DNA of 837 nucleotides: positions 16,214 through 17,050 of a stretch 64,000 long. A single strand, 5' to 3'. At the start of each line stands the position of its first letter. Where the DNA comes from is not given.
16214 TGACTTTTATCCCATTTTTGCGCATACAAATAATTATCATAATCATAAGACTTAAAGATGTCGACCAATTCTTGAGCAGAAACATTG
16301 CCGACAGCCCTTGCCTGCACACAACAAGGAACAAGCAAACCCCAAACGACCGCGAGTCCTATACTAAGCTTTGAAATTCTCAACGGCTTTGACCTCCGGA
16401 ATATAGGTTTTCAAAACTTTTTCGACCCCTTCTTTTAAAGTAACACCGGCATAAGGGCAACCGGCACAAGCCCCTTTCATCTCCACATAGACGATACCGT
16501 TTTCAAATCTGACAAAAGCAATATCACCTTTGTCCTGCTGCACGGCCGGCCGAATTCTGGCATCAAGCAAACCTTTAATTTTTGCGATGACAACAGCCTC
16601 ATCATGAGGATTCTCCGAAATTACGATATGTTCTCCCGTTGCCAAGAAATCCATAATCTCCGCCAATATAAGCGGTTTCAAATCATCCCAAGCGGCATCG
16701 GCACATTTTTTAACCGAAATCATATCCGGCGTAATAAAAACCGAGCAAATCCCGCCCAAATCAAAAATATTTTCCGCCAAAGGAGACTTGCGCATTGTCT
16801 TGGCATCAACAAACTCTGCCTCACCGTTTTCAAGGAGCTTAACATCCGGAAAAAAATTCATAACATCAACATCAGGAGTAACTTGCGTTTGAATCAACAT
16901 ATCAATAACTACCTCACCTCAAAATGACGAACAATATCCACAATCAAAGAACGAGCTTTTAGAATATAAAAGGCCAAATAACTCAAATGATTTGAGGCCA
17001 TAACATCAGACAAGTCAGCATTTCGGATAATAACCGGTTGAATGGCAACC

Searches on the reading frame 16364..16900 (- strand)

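Call 90: search_protein_families(library=pfam, proteins=[window:16364-16900:-], max_evalue=0.00001)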
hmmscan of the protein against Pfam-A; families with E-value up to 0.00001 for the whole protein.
window:16364-16900:- (178 aa): 2 families
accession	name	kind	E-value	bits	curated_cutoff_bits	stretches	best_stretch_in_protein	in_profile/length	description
PF01106.22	NifU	-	6.8e-26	90.6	27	1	108-174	1-67/67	NifU-like domain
PF08712.16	Nfu_N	-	5.3e-21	74.9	27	1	3-89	1-88/88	Scaffold protein Nfu/NifU N terminal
